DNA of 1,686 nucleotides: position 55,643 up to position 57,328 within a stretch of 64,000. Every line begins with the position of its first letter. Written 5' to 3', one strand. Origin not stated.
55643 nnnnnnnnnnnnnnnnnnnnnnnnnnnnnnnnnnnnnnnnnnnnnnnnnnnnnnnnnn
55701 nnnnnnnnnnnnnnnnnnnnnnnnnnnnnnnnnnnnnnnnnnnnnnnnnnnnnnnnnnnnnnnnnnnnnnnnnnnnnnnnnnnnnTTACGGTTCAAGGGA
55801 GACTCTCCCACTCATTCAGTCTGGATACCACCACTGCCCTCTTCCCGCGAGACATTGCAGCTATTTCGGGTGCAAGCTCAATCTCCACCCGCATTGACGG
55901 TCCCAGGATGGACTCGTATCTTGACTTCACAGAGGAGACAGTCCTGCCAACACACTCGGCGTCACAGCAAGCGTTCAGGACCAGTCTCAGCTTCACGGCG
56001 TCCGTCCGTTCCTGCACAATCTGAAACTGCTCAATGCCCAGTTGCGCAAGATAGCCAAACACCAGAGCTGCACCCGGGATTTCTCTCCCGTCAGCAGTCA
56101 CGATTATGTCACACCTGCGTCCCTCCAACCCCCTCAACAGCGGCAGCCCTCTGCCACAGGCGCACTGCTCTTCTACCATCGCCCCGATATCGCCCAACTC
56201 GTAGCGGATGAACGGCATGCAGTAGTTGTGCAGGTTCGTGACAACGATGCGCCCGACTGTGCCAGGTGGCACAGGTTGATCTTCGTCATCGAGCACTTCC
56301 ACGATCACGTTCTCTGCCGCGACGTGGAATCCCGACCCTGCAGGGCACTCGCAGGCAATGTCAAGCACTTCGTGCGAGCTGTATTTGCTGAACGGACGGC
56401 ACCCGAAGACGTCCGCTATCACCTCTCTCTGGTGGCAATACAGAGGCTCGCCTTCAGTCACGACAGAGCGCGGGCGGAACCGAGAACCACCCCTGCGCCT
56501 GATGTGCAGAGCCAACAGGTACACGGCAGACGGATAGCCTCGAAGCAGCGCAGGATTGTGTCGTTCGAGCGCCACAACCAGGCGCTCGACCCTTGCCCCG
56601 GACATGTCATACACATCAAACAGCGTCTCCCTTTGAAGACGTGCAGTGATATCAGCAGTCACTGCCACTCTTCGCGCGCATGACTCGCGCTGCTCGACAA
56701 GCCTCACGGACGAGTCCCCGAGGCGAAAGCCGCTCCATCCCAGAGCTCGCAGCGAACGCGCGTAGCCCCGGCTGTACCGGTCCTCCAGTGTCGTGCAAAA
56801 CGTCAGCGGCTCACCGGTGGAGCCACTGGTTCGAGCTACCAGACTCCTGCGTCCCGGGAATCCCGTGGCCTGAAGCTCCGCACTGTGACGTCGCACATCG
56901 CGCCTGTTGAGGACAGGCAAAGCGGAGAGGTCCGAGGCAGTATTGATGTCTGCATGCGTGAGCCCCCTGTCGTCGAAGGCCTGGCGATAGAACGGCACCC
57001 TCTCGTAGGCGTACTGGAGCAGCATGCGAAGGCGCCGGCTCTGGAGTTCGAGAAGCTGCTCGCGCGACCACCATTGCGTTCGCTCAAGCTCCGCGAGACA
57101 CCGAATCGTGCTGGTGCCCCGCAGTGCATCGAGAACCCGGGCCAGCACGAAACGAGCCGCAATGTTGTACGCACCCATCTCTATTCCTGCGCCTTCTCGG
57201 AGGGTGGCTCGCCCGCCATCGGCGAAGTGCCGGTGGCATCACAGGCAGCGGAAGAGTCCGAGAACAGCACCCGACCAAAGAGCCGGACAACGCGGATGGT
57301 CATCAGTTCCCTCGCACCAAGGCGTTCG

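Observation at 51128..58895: Array of five diverged GNAT paralogues wrapped around a CapK/PaaK-type ligase, with a Fem/BioF2-like transferase and a PanE-type reductase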

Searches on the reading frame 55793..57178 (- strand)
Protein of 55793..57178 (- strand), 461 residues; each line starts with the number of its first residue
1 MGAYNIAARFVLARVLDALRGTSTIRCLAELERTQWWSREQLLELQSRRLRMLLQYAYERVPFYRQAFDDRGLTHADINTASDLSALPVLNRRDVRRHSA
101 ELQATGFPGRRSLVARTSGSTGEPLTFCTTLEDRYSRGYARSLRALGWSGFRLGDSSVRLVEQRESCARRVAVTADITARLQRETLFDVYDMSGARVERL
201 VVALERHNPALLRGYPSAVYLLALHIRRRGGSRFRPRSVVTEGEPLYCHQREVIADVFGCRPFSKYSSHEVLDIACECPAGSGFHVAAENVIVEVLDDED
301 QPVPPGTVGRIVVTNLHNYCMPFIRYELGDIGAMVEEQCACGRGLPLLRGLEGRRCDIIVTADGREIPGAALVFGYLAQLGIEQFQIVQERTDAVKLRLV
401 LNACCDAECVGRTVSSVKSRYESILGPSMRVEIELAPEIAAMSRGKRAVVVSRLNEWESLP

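Call 3: search_protein_families(library=pfam, proteins=[window:55793-57178:-], max_evalue=0.1)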
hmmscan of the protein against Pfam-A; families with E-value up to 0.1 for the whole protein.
window:55793-57178:- (461 aa): 1 family
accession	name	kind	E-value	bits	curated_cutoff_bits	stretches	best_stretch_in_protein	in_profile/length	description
PF00501.34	AMP-binding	-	0.0041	16.4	29.9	1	198-314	246-375/384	AMP-binding enzyme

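Call 4: search_protein_families(library=ncbifam, proteins=[window:55793-57178:-], max_evalue=0.1)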
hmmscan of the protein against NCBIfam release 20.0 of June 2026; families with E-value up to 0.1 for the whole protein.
window:55793-57178:- (461 aa): 9 families
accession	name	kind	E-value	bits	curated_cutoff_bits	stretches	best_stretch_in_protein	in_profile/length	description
NF045666.1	DVU1553_fam_AMP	equivalog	6.8e-41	140.4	300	1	35-354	16-330/331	DVU_1553 family AMP-dependent CoA ligase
NF053551.1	FlxY_rubin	equivalog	1.9e-37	129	520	2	254-441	222-407/424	flexirubin biosynthesis putative acyl-CoA ligase FlxY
NF041878.1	paak_haloarch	equivalog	4.2e-31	108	700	1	34-360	5-330/427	phenylacetate--CoA ligase PaaK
TIGR02155.1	PA_CoA_ligase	equivalog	6.3e-26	90.9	646.3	1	38-360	4-322/422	phenylacetate--CoA ligase PaaK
TIGR03335.1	F390_ftsA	equivalog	1.7e-18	66.6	458.7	1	40-344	12-319/445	coenzyme F390 synthetase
NF041217.1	BagE_FevW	exception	1.1e-16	60.9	800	1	237-437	195-388/424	bagremycin/ferroverdin synthetase BagE/FevW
TIGR02304.1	aden_form_hyp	equivalog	6.8e-14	51.7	251.9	2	187-400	167-376/430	F390 synthetase-related protein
NF005859.1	PRK07788.1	exception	0.031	12.8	875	1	289-317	392-420/560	long-chain-fatty-acid--CoA ligase FadD2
TIGR01733.1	AA-adenyl-dom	subfamily_domain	0.043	12.6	317.4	0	110-313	121-324/409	amino acid adenylation domain-containing protein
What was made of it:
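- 55793..57178 (-): CapK/PaaK-type adenylate-forming ligase, an accessory part that some relatives lack. The best NCBIfam hits (DVU_1553 family, FlxY, PaaK) are all far below their cut-offs (call 4).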

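Call 25: find_homologous_proteins(query=window:55793-57178:-, max_evalue=1e-20)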
Query window:55793-57178:- (461 aa): 2087 proteins with E <= 1e-20 among 8000 candidates; the best 120 are listed.
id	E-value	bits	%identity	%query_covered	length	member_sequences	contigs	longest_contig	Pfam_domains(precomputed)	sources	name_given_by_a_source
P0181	0.0e+0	1033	100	100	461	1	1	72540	-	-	-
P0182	1.6e-260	882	87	98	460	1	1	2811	PF27533.1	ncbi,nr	ncbi:MAG: phenylacetate--CoA ligase family protein [Chloroflexi bacterium]|nr:phenylacetate--CoA lig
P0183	5.6e-258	874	85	100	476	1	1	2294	PF27533.1,PF00501.35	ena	-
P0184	8.1e-229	778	80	100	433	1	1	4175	PF27533.1,PF00501.35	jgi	jgi:phenylacetate-CoA ligase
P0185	1.0e-149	517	53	99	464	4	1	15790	PF27533.1,PF00501.35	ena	-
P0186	5.7e-149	515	53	98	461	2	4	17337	PF27533.1,PF00501.35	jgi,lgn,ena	-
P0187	6.1e-149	515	53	98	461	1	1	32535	PF27533.1,PF00501.35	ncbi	ncbi:phenylacetate--CoA ligase family protein [Chloroflexota bacterium]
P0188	9.9e-146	504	53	99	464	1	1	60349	PF27533.1,PF00501.35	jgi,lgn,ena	-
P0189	8.8e-143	494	52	99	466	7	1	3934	PF27533.1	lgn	-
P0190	6.1e-141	488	51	98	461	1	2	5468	PF27533.1,PF00501.35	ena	-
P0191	1.2e-140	487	52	98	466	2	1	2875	-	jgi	-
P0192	7.3e-134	465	49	99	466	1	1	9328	PF27533.1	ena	-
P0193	2.3e-131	457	47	98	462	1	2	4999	PF27533.1,PF00501.35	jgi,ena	-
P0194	1.7e-129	451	48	96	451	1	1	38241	PF27533.1,PF00501.35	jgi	-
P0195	2.1e-127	444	46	98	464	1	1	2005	PF27533.1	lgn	-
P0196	2.7e-127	443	47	98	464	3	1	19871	PF27533.1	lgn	-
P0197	6.0e-127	442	47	100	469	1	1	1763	PF27533.1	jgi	jgi:phenylacetate-CoA ligase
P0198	1.1e-126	441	47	96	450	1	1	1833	PF27533.1,PF00501.35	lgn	-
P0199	2.3e-126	440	46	98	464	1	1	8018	PF27533.1,PF00501.35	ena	-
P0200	3.4e-126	440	47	98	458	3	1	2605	PF27533.1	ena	-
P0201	2.4e-125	437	46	98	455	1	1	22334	PF27533.1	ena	-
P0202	2.6e-125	437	45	98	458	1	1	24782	PF27533.1,PF00501.35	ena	-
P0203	4.3e-125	436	46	98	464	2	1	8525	PF27533.1,PF00501.35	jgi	-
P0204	1.2e-124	435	45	98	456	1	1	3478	PF27533.1,PF00501.35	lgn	-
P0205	5.4e-124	432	46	99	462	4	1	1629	PF27533.1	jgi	jgi:phenylacetate-CoA ligase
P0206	5.7e-124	432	45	98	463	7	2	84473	PF27533.1,PF00501.35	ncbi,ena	-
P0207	8.3e-124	432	45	98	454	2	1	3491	PF27533.1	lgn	-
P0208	3.0e-123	430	46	98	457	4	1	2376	PF27533.1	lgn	-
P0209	4.9e-123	429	45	98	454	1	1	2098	PF27533.1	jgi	jgi:phenylacetate-CoA ligase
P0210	2.3e-122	427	45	98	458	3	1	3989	PF27533.1,PF00501.35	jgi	-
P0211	4.2e-122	426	44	98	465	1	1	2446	PF27533.1,PF00501.35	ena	-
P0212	1.0e-121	425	44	98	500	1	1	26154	PF27533.1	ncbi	ncbi:phenylacetate--CoA ligase family protein [Chloroflexota bacterium]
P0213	2.6e-121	424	45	98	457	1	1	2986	PF27533.1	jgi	-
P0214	3.6e-121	423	46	98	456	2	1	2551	PF27533.1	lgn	-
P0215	4.2e-121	423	43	98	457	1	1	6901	PF27533.1,PF00501.35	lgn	-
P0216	4.9e-121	423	48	96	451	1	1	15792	PF27533.1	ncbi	-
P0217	6.7e-121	422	46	96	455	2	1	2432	PF27533.1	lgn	-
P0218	7.3e-121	422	44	97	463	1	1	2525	PF27533.1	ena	-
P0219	1.2e-120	421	43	98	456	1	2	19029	PF27533.1,PF00501.35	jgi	jgi:phenylacetate-CoA ligase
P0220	1.4e-120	421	44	98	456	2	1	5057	PF27533.1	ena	-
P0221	1.5e-120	421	46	98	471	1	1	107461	PF27533.1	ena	-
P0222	2.8e-120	420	45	98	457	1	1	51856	PF27533.1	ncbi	-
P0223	3.2e-120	420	47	99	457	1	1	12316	PF27533.1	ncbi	ncbi:MAG: phenylacetate--CoA ligase family protein [Chloroflexota bacterium]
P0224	4.2e-120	420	42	98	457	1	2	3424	PF27533.1,PF00501.35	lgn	-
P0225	5.2e-120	419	44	98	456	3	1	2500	PF27533.1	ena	-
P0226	1.4e-119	418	45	98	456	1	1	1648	PF27533.1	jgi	jgi:phenylacetate-CoA ligase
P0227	3.0e-119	417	43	98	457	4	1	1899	PF27533.1,PF00501.35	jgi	-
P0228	4.7e-119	416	45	98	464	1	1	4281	PF27533.1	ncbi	-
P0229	1.0e-118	415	43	98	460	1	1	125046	PF27533.1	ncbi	-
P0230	1.3e-118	415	43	98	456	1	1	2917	PF27533.1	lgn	-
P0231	3.1e-118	413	44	98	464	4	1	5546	PF27533.1,PF00501.35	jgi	-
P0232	4.5e-118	413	44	99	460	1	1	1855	PF27533.1,PF00501.35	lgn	-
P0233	1.0e-117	412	43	98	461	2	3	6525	PF27533.1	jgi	jgi:phenylacetate-CoA ligase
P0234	1.0e-117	412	44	98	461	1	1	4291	PF27533.1,PF00501.35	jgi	jgi:phenylacetate-CoA ligase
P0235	2.0e-117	411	42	98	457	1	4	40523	PF27533.1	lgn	-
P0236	5.3e-117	409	46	98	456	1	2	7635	PF27533.1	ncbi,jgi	-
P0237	6.9e-117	409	43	98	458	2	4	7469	PF27533.1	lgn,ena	-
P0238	7.1e-117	409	44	98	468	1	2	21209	PF27533.1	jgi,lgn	-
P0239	1.1e-116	408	42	98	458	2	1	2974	PF27533.1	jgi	jgi:phenylacetate-CoA ligase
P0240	1.4e-116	408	44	98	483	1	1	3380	PF27533.1,PF00501.35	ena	-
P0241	2.6e-116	407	46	98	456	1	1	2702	PF27533.1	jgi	jgi:phenylacetate-CoA ligase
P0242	3.2e-116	407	44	93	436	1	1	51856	PF27533.1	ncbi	-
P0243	3.5e-116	407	44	99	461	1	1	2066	PF27533.1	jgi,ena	-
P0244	4.8e-116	406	44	99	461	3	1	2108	PF27533.1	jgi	-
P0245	7.8e-116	406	45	99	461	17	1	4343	PF27533.1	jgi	-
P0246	8.2e-116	405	42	98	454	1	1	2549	PF27533.1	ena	-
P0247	8.2e-116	405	43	98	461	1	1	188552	PF27533.1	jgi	jgi:phenylacetate-CoA ligase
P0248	1.7e-115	404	43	99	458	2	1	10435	PF27533.1,PF00501.35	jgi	-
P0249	4.4e-115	403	47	98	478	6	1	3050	PF27533.1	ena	-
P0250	6.0e-115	403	42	99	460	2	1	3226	PF27533.1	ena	-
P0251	8.0e-115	402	44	98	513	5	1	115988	PF27533.1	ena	-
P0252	1.1e-114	402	46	94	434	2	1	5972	PF27533.1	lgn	-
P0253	2.5e-114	401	43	99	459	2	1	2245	PF27533.1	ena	-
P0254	7.9e-114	399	42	98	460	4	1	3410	PF27533.1,PF00501.35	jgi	jgi:phenylacetate-CoA ligase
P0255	8.3e-114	399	44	94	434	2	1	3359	PF27533.1,PF00501.35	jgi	-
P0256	4.2e-113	397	43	98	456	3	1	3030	PF27533.1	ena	-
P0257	4.6e-113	396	42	98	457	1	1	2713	PF27533.1,PF00501.35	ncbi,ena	-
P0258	6.0e-113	396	43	99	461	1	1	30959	PF27533.1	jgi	jgi:phenylacetate-CoA ligase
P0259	6.1e-113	396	42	98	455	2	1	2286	PF27533.1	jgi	jgi:phenylacetate-CoA ligase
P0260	9.2e-113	395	44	99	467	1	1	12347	PF27533.1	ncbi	-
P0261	1.3e-112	395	40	98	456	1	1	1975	PF27533.1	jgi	jgi:phenylacetate-CoA ligase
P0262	2.0e-112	394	43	98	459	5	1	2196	PF27533.1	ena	-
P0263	2.3e-112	394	41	98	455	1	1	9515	PF27533.1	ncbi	ncbi:phenylacetate--CoA ligase family protein [Chloroflexota bacterium]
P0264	8.9e-112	392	45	99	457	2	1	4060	PF27533.1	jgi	jgi:phenylacetate-CoA ligase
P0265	1.1e-111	392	44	99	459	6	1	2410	PF27533.1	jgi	jgi:phenylacetate-CoA ligase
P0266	1.4e-111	392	42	99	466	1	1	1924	PF27533.1,PF00501.35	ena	-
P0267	1.7e-111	391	42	98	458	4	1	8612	PF27533.1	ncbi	-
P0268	1.8e-111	391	45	99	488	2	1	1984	PF27533.1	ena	-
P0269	3.7e-111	390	41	98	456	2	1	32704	PF27533.1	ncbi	ncbi:phenylacetate--CoA ligase family protein [Chloroflexota bacterium]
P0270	6.9e-111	389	43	98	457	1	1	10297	PF27533.1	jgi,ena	-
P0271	6.9e-111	389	42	99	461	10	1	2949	PF27533.1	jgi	jgi:phenylacetate-CoA ligase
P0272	7.8e-111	389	43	99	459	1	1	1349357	PF27533.1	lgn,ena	-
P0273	1.1e-110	389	42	99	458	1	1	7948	PF27533.1,PF00501.35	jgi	-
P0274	1.4e-110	388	42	96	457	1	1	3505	PF27533.1,PF00501.35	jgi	-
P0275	3.0e-110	387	42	98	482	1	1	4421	PF27533.1,PF00501.35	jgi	-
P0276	3.9e-110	387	43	97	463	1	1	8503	PF27533.1,PF00501.35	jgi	-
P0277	5.4e-110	386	43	99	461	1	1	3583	PF27533.1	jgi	-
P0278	1.5e-109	385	43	99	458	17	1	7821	PF27533.1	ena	-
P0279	1.5e-109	385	43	99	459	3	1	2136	PF27533.1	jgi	jgi:phenylacetate-CoA ligase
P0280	3.1e-109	384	43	98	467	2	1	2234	PF27533.1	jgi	-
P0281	4.9e-108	380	42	98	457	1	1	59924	PF27533.1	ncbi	-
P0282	7.7e-108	379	41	98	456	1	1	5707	PF27533.1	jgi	jgi:phenylacetate-CoA ligase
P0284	5.3e-107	376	45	93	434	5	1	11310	PF27533.1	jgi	jgi:phenylacetate-CoA ligase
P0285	5.4e-107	376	43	98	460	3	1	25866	PF27533.1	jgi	-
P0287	1.1e-106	375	44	89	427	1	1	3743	PF27533.1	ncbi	-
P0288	1.5e-106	375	45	98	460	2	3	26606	PF27533.1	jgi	-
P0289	2.1e-106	374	42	98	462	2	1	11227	PF27533.1,PF00501.35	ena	-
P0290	3.0e-106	374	42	98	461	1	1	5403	PF27533.1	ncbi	-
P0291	4.8e-106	373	43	99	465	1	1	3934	PF27533.1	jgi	jgi:phenylacetate-CoA ligase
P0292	7.3e-106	373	40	98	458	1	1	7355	PF27533.1,PF00501.35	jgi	jgi:phenylacetate-CoA ligase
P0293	1.5e-105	372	41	93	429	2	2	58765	PF27533.1,PF00501.35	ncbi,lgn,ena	-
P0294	3.0e-105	371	41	98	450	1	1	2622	PF27533.1,PF00501.35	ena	-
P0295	3.7e-105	370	44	97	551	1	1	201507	PF27533.1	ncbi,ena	-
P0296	5.0e-105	370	43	98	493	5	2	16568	PF27533.1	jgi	-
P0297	1.0e-104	369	42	99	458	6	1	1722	PF27533.1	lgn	-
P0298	2.1e-104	368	42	99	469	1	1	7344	PF27533.1,PF00501.35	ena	-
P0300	2.2e-104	368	44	96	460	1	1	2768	PF27533.1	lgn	-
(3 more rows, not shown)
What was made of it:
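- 55793..57178 (-): Homologues carry PF27533 CapK_C (call 25).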

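Call 26: find_encoding_contigs(protein=P0284, flank=10000, max_places=2)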
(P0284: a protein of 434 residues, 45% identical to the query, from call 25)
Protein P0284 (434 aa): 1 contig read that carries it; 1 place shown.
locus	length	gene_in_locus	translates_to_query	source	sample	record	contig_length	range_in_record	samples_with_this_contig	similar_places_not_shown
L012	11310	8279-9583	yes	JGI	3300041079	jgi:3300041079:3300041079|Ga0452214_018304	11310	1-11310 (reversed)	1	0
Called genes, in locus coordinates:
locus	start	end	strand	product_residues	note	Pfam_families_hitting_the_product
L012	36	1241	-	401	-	PF02786:CPSase_L_D2 (faint)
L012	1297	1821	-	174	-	-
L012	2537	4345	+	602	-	PF16927:HisKA_7TM, PF00989:PAS, PF08448:PAS_4, PF13188:PAS_8, PF13426:PAS_9, PF08447:PAS_3 (weak), PF00512:HisKA, PF02518:HATPase_c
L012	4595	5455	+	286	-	PF01209:Ubie_methyltran, PF08241:Methyltransf_11, PF08242:Methyltransf_12, PF13489:Methyltransf_23, PF13649:Methyltransf_25, PF13847:Methyltransf_31, PF05148:Methyltransf_8 (weak)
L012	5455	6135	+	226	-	-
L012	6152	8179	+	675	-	PF13522:GATase_6, PF13537:GATase_7, PF00733:Asn_synthase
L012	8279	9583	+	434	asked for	PF27533:CapK_C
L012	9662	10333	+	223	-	-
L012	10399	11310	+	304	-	?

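Call 27: find_encoding_contigs(protein=P0188, flank=10000, max_places=2)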
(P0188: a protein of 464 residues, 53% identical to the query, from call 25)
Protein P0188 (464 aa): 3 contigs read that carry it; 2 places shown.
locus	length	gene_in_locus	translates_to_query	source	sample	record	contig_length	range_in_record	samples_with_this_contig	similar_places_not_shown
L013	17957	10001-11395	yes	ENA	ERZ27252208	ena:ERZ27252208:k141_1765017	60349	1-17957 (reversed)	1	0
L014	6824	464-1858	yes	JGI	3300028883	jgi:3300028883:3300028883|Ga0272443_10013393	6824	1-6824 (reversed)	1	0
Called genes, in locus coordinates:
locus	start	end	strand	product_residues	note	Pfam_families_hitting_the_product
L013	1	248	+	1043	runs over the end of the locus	PF02811:PHP, PF07733:DNA_pol3_alpha, PF17657:DNA_pol3_finger, PF14579:HHH_6, PF01336:tRNA_anti-codon (weak)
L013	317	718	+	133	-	PF03819:MazG (weak), PF12643:MazG-like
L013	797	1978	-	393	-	PF00465:Fe-ADH, PF13685:Fe-ADH_2, PF25137:ADH_Fe_C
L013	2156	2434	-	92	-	-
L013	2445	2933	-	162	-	PF00582:Usp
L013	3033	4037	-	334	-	PF17963:Big_9 (faint), PF00801:PKD (faint), PF22352:K319L-like_PKD (faint)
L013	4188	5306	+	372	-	PF00724:Oxidored_FMN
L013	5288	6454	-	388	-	PF02661:Fic (weak)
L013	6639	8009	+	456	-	PF00801:PKD (faint), PF22352:K319L-like_PKD (faint)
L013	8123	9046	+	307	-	PF02558:ApbA, PF08546:ApbA_C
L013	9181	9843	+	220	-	-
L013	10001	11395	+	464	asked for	PF00501:AMP-binding (faint), PF27533:CapK_C (weak)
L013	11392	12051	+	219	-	-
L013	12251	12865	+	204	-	-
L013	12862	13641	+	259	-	-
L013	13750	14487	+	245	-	-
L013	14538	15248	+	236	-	-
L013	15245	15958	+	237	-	PF00583:Acetyltransf_1 (weak)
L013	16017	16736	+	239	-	-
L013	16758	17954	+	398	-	PF13480:Acetyltransf_6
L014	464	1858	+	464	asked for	PF00501:AMP-binding (faint), PF27533:CapK_C (weak)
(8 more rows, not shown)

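Call 28: find_encoding_contigs(protein=P0187, flank=10000, max_places=2)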
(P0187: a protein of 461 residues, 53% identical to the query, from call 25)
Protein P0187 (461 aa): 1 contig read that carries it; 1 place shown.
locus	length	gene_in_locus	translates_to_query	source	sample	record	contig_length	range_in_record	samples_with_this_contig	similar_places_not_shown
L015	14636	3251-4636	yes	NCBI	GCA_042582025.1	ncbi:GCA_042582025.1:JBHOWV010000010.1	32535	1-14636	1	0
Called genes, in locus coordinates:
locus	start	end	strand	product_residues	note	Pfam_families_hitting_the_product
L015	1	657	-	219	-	PF02661:Fic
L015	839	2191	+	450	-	PF22352:K319L-like_PKD (faint)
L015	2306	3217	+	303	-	PF02558:ApbA, PF08546:ApbA_C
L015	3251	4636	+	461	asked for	PF00501:AMP-binding (faint), PF27533:CapK_C (weak)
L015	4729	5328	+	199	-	-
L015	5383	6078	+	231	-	-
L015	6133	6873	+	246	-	-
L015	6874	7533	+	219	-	-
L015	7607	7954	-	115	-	-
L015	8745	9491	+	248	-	-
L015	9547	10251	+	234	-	-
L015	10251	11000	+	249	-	PF00583:Acetyltransf_1 (weak)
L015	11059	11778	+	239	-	-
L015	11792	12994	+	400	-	PF13480:Acetyltransf_6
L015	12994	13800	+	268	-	PF00551:Formyl_trans_N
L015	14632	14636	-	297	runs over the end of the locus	PF05853:BKACE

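Call 31: search_solved_structures(query=window:55793-57178:-, max_evalue=0.001)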
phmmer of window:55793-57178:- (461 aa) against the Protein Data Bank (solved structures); distinct sequences matched with E-value up to 0.001: 8.
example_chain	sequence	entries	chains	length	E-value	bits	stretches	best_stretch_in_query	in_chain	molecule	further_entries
2y4o_A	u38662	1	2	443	1.9e-22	82.8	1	28-453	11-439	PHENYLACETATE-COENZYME A LIGASE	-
4r1l_A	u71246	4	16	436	4.6e-22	81.6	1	33-361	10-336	Phenylacetate-coenzyme A ligase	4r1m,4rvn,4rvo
2y27_A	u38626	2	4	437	4.1e-21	78.4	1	31-361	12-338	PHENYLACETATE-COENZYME A LIGASE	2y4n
9s3l_A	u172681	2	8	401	3.6e-19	72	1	69-364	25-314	Phenylacetate-CoA ligase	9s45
6siw_B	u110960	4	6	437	2.9e-17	65.8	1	33-350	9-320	PaaK-like ligase (AMP-dependent synthetase and ligase) | AMP-dependent synthetase and ligase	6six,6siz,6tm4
6siw_A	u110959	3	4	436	3e-17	65.7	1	33-350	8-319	PaaK-like ligase (AMP-dependent synthetase and ligase) | AMP-dependent synthetase and ligase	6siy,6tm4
6wuq_A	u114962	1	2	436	1.1e-16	63.9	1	34-351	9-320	AjiA1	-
6hdw_A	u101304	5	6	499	1.6e-15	60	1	48-443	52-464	2-hydroxyisobutyryl-CoA synthetase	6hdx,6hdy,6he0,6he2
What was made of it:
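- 55793..57178 (-): PDB PaaK matches at E about 2e-22 (call 31).
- Closest known: PaaK / CapK. Same: Similarity to PaaK structures is E about 1e-22 (call 31).
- The ligase is nearest to phenylacetate-CoA ligases in the PDB (call 31).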

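Call 68: find_encoding_contigs(protein=P0206, flank=8000, max_places=1)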
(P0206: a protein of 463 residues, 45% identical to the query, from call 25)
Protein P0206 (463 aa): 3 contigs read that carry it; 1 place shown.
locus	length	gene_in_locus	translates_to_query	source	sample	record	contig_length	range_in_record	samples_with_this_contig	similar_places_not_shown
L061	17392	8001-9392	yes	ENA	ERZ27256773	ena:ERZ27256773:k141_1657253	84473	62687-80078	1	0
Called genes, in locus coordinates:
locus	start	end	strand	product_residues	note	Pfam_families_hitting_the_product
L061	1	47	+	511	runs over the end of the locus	PF01078:Mg_chelatase (faint), PF07728:AAA_5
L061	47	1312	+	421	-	PF27098:Rv0959_3rd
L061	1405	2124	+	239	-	-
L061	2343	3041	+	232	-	PF13641:Glyco_tranf_2_3, PF00535:Glycos_transf_2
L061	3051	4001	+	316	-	PF00535:Glycos_transf_2, PF13641:Glyco_tranf_2_3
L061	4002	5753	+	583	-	-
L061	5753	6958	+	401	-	PF08323:Glyco_transf_5 (weak), PF20706:GT4-conflict, PF13439:Glyco_transf_4, PF13579:Glyco_trans_4_4, PF13524:Glyco_trans_1_2 (faint), PF00534:Glycos_transf_1, PF13692:Glyco_trans_1_4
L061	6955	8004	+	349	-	PF01408:GFO_IDH_MocA, PF03447:NAD_binding_3 (weak), PF02894:GFO_IDH_MocA_C (weak), PF22725:GFO_IDH_MocA_C3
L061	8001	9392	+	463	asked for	PF00501:AMP-binding (weak), PF27533:CapK_C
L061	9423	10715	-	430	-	PF01943:Polysacc_synt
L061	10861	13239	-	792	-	PF02516:STT3, PF22627:AglB_core-like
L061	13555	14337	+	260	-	-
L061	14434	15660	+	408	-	PF08240:ADH_N, PF16912:Glu_dehyd_C (faint), PF00107:ADH_zinc_N, PF13602:ADH_zinc_N_2 (faint)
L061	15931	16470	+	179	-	-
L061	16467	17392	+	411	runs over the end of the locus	PF00534:Glycos_transf_1, PF13692:Glyco_trans_1_4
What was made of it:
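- Closest known: PaaK / CapK. Same: Homologues carry PF27533 CapK_C and sit in glycan loci such as L061 (calls 25, 68).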

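Call 69: find_encoding_contigs(protein=P0194, flank=8000, max_places=1)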
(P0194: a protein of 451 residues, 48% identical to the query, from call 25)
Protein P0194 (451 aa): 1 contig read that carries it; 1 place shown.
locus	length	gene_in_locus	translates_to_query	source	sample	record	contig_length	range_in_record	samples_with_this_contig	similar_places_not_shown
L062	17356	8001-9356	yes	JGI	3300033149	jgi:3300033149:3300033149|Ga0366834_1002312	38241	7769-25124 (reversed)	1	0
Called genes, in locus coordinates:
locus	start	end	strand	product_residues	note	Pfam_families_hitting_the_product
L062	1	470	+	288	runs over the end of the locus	PF02645:DegV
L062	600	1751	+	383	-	PF00478:IMPDH, PF03060:NMO (faint), PF01070:FMN_dh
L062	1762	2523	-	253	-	-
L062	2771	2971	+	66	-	-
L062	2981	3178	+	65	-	-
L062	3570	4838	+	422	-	PF00989:PAS, PF08448:PAS_4, PF13188:PAS_8 (faint), PF13426:PAS_9, PF08447:PAS_3, PF00512:HisKA, PF02518:HATPase_c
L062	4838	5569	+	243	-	PF00072:Response_reg, PF20274:cREC_REC (faint), PF13380:CoA_binding_2 (faint), PF21332:AmiR_N (faint), PF00072:Response_reg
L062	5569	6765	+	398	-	PF00072:Response_reg, PF00512:HisKA, PF02518:HATPase_c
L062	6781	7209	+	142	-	PF00072:Response_reg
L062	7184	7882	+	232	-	PF00072:Response_reg, PF00486:Trans_reg_C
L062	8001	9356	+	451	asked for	PF00501:AMP-binding (weak), PF27533:CapK_C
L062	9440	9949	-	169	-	PF01042:Ribonuc_L-PSP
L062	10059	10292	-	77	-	PF01037:AsnC_trans_reg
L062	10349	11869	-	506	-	PF13522:GATase_6 (weak), PF13537:GATase_7, PF00733:Asn_synthase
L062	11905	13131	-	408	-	PF08242:Methyltransf_12 (weak), PF13649:Methyltransf_25 (weak)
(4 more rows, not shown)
